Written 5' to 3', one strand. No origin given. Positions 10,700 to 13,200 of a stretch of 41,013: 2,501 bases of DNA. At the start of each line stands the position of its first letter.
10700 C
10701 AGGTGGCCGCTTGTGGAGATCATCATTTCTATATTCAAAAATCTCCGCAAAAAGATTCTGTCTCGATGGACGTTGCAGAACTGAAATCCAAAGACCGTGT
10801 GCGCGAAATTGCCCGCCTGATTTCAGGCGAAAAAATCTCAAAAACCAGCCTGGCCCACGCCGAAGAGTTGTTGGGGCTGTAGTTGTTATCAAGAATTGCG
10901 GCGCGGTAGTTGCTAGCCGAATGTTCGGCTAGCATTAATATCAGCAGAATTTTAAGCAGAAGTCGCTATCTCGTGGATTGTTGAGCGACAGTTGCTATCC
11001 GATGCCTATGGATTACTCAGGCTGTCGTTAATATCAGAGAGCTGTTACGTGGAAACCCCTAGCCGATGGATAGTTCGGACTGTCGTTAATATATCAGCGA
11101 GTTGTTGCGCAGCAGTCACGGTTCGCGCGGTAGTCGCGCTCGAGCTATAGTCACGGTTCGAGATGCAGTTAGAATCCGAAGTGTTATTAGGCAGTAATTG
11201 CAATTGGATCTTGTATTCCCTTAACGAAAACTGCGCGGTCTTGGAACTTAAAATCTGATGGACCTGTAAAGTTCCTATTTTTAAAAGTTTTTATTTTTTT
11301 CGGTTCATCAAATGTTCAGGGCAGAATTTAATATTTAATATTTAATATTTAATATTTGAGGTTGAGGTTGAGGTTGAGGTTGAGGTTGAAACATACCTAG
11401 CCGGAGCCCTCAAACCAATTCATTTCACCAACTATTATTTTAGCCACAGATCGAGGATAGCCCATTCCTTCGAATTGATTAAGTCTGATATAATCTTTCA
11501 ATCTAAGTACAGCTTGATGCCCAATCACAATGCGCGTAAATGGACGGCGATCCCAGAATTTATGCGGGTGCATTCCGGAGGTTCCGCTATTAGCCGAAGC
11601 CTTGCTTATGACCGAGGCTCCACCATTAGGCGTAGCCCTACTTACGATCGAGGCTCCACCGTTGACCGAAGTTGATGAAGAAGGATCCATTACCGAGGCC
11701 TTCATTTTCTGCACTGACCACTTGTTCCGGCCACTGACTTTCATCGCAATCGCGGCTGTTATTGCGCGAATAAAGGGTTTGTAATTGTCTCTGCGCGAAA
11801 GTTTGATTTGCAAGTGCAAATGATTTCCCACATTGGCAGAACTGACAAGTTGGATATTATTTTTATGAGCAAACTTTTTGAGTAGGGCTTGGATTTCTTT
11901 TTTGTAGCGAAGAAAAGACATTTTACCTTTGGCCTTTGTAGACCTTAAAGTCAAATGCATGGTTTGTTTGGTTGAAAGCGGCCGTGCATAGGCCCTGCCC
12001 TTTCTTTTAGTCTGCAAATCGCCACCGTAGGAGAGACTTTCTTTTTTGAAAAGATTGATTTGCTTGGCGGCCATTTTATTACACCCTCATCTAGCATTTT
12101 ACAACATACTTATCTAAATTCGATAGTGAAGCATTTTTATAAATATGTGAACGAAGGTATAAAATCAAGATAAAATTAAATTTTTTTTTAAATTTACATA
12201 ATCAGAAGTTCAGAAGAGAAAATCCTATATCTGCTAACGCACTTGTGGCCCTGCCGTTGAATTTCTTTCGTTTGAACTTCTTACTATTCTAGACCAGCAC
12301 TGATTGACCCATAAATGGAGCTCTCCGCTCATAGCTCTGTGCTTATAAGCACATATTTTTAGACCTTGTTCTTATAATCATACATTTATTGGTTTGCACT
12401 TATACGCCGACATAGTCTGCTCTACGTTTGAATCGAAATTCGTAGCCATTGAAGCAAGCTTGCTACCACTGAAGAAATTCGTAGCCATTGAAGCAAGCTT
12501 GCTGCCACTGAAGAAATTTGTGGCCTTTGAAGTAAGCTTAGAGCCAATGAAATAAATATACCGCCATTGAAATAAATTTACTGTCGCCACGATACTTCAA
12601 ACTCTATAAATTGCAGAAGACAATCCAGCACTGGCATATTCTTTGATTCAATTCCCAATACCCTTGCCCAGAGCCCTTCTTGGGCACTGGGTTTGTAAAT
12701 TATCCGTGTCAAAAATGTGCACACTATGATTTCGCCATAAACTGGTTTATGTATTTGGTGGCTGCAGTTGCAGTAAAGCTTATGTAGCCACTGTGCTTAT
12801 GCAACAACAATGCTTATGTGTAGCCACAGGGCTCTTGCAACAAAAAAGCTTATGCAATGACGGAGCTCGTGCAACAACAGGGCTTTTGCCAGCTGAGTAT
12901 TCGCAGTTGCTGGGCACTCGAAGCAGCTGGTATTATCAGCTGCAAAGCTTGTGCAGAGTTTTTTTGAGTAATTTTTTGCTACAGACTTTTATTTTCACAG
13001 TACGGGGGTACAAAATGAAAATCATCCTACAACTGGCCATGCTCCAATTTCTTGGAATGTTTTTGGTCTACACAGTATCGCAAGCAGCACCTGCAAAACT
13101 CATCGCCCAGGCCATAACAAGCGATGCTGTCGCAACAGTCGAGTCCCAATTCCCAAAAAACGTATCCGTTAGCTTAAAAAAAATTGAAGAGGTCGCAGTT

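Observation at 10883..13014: HUH/Y1 (RAYT/IS200-like) gene embedded in about 1.45 kb of multi-family tandem-repeat DNA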

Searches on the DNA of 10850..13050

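Call 58: search_rna_families(source=window, start=10850, end=13050, threshold=evalue, max_evalue=1)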
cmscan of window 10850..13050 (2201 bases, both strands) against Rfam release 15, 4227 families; matches with E-value up to 1: 1.
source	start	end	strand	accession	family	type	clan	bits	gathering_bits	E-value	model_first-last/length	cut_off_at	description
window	12448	12509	+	RF00920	MIR444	Gene; miRNA;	-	21.3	110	0.3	1-116/116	no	MIR444 microRNA precursor family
